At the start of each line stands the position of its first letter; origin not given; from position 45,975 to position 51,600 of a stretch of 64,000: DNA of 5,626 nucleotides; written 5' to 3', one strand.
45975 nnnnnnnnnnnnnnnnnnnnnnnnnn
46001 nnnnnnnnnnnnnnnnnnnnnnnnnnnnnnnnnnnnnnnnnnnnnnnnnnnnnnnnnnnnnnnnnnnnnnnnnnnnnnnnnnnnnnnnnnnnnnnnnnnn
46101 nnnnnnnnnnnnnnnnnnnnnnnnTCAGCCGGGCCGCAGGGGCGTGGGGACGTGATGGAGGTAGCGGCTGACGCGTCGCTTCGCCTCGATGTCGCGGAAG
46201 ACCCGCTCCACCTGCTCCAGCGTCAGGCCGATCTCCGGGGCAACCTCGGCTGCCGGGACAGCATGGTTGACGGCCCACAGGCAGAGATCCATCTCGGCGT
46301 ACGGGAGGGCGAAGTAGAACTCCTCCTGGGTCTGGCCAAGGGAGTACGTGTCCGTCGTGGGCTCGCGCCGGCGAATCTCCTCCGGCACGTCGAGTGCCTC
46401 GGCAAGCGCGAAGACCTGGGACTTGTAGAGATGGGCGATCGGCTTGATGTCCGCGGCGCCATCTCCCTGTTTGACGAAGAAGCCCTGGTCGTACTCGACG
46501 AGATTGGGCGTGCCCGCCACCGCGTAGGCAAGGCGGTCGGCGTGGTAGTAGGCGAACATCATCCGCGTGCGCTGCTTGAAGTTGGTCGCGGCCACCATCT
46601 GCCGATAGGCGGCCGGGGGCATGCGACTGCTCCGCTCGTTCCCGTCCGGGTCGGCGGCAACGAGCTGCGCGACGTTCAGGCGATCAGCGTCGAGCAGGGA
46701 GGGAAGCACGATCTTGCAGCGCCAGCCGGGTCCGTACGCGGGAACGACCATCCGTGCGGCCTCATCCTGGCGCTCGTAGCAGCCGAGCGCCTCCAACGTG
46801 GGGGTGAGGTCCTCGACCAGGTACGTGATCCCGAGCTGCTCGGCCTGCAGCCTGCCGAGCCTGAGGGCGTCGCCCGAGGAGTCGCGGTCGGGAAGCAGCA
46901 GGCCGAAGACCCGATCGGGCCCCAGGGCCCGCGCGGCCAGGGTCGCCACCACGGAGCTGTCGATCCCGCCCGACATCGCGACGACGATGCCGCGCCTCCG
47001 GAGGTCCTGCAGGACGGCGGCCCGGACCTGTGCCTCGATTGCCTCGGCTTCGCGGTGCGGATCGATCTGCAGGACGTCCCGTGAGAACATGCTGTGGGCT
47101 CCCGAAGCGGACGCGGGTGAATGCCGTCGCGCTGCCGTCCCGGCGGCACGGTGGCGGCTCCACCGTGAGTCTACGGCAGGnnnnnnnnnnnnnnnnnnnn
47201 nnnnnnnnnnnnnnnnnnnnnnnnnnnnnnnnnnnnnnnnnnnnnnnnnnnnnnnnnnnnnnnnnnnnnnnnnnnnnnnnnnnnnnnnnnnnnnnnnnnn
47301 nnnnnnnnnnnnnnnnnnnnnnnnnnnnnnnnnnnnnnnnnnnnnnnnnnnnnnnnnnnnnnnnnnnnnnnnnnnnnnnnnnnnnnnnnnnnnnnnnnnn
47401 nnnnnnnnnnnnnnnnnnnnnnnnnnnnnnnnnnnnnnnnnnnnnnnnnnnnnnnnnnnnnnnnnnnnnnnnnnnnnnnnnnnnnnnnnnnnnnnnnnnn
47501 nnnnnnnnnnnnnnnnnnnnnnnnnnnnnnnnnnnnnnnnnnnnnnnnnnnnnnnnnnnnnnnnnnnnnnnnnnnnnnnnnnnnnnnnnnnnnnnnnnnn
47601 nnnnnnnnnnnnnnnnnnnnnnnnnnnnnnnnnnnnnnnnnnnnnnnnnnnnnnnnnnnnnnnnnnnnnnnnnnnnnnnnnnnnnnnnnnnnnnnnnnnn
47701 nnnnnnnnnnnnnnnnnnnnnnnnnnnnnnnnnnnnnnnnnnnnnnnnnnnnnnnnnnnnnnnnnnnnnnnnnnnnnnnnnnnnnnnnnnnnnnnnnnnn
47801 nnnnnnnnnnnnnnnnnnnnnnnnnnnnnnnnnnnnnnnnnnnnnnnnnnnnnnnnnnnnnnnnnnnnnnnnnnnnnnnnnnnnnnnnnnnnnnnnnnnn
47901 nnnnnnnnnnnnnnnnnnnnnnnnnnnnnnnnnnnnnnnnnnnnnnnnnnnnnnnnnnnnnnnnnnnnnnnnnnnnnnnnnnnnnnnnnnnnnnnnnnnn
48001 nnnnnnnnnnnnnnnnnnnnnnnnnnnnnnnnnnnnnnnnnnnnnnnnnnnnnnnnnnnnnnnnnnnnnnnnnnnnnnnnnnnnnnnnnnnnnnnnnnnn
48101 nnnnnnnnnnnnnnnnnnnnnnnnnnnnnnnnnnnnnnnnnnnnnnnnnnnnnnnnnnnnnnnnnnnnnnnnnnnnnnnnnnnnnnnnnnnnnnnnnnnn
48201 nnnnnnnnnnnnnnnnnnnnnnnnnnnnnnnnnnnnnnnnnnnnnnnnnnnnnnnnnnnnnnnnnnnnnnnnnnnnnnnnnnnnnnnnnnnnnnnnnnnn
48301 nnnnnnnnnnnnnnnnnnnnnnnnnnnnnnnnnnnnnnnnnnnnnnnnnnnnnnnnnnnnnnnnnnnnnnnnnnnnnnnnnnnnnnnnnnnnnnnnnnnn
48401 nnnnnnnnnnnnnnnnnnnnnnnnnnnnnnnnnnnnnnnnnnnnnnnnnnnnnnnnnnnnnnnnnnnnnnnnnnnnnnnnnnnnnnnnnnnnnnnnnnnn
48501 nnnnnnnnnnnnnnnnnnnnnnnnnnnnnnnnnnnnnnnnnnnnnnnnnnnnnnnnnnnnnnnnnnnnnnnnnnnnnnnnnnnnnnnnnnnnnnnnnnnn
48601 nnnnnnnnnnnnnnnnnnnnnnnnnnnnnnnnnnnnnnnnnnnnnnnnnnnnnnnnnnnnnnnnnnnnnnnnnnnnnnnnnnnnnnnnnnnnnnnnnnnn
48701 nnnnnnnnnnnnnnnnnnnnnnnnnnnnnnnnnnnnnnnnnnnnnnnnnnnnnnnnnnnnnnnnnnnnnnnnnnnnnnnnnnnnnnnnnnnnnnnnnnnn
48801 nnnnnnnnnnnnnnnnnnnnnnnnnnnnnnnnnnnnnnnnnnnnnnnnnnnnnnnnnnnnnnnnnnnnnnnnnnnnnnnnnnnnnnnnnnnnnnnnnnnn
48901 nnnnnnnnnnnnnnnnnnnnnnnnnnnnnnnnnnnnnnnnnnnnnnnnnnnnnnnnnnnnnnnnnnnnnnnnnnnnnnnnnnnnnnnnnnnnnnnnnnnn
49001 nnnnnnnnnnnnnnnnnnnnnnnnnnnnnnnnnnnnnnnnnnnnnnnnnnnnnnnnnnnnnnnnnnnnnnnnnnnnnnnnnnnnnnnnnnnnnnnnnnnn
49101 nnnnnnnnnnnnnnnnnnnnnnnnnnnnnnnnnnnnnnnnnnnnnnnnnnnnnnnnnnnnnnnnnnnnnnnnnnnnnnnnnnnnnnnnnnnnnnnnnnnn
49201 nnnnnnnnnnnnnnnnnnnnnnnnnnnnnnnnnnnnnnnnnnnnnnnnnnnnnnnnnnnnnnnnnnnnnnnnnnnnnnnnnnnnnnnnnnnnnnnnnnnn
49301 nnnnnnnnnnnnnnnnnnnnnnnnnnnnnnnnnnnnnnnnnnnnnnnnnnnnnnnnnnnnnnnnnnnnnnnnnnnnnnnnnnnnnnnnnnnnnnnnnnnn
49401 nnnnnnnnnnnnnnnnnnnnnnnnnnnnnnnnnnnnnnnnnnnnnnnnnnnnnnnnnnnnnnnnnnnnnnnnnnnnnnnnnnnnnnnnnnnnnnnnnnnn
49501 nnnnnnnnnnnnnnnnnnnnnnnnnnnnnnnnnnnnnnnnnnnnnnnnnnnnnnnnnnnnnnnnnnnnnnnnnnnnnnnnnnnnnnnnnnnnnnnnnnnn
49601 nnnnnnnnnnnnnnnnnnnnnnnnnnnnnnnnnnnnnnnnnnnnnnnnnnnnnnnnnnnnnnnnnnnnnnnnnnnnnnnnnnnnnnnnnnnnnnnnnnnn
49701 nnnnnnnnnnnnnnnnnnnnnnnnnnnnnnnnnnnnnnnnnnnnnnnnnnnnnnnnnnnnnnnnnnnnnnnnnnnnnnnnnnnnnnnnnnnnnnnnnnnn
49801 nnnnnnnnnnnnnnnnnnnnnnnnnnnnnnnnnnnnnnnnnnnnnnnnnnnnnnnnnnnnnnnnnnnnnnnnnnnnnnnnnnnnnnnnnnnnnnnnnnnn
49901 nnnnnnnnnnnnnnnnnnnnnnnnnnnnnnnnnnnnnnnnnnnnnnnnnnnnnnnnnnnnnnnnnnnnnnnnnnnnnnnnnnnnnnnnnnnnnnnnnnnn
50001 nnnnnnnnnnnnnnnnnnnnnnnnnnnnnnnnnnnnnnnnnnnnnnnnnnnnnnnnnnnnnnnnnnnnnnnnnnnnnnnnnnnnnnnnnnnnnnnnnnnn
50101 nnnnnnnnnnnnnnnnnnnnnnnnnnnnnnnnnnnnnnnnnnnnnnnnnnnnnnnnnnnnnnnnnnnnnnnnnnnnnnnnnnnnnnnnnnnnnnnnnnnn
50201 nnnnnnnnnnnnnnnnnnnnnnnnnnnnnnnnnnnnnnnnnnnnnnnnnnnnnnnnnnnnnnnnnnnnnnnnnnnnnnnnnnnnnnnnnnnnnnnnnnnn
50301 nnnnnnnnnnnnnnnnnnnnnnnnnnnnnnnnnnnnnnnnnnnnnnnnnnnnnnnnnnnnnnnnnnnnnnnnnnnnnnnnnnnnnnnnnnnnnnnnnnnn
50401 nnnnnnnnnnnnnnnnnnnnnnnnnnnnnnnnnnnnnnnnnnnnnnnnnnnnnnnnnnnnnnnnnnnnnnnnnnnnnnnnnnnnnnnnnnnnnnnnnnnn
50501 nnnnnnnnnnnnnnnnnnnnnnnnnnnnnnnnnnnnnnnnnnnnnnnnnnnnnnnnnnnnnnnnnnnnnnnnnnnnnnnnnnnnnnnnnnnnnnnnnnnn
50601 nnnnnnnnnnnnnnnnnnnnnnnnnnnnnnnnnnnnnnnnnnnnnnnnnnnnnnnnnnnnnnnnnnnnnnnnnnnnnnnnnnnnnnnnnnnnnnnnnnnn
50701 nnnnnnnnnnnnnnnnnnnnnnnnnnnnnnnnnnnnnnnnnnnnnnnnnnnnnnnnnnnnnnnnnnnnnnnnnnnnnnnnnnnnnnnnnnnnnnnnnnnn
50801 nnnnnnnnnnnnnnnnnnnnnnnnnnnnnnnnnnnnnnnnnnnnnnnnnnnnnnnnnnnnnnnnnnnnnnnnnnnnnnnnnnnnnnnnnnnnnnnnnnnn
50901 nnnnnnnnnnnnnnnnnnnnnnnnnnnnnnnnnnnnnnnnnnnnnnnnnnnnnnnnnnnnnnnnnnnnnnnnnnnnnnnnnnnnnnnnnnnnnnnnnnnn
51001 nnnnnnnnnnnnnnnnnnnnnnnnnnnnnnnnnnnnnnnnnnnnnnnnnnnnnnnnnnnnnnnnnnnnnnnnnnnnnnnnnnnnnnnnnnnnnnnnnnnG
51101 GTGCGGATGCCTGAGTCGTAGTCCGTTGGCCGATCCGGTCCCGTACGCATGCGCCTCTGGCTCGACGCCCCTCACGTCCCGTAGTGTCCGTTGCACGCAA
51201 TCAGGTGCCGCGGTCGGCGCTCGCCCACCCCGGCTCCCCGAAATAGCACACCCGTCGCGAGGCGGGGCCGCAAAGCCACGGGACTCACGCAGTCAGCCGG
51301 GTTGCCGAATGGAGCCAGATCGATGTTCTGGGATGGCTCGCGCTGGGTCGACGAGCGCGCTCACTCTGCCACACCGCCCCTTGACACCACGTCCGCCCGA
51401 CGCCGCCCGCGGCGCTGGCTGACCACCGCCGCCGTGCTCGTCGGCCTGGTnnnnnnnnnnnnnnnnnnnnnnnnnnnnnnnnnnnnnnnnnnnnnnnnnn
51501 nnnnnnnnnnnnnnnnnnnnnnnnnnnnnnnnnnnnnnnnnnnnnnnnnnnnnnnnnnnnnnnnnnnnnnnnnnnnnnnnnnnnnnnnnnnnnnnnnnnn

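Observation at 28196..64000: A surface-glycan island of about 36 kb or more with three nucleotide-sugar branches and Wzx/Wzy assembly, truncated by the window edge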

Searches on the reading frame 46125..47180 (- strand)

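Call 14: search_protein_families(library=pfam, proteins=[window:46125-47180:-])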
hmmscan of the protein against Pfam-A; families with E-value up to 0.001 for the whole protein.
window:46125-47180:- (351 aa): 2 families
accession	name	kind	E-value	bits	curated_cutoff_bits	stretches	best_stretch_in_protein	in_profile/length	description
PF02540.23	NAD_synthase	-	1.7e-46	158.7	21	2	194-332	97-233/242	NAD synthase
PF00733.27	Asn_synthase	-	0.00064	19.9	21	0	51-96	5-52/354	Asparagine synthase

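Call 30: search_protein_families(library=ncbifam, proteins=[window:46125-47180:-], max_evalue=0.00001)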
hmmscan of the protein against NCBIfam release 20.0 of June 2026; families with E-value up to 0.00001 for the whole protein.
window:46125-47180:- (351 aa): 8 families
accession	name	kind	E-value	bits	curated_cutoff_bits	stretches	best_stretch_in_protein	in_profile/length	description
NF002048.0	PRK00876.1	subfamily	4.5e-151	502.3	313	1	29-346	4-321/330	NAD(+) synthase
NF010587.0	PRK13980.1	equivalog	1.9e-47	161.7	255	2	194-333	109-247/267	NAD+ synthase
TIGR00552.1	nadE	equivalog_domain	5.3e-42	143.8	63.65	2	167-337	78-240/251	NAD(+) synthase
NF001979.1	PRK00768.1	equivalog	9.8e-24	84.3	250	1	196-301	130-236/266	NAD(+) synthase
NF010588.0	PRK13981.1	equivalog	2.3e-17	62.6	479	1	59-131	282-354/546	NAD+ synthase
NF000848.1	PRK00074.1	equivalog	1e-08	34.3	400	1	32-92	183-243/512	glutamine-hydrolyzing GMP synthase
TIGR00884.1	guaA_Cterm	equivalog_domain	3.5e-08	33.1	338.75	0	56-89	10-42/310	glutamine-hydrolyzing GMP synthase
TIGR00268.2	TIGR00268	equivalog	6.3e-07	28.9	150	1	63-118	14-69/259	ATP-dependent sacrificial sulfur transferase LarE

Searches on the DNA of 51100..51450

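Call 87: search_rna_families(source=window, start=51100, end=51450, threshold=gathering, show_alignments=1)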
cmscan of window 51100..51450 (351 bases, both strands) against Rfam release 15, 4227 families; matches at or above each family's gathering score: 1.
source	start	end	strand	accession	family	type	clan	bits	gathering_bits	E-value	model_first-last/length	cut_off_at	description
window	51235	51309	+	RF01051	c-di-GMP-I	Cis-reg; riboswitch;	CL00126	60.1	35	1.6e-11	1-87/87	no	c-di-GMP-I riboswitch aptamer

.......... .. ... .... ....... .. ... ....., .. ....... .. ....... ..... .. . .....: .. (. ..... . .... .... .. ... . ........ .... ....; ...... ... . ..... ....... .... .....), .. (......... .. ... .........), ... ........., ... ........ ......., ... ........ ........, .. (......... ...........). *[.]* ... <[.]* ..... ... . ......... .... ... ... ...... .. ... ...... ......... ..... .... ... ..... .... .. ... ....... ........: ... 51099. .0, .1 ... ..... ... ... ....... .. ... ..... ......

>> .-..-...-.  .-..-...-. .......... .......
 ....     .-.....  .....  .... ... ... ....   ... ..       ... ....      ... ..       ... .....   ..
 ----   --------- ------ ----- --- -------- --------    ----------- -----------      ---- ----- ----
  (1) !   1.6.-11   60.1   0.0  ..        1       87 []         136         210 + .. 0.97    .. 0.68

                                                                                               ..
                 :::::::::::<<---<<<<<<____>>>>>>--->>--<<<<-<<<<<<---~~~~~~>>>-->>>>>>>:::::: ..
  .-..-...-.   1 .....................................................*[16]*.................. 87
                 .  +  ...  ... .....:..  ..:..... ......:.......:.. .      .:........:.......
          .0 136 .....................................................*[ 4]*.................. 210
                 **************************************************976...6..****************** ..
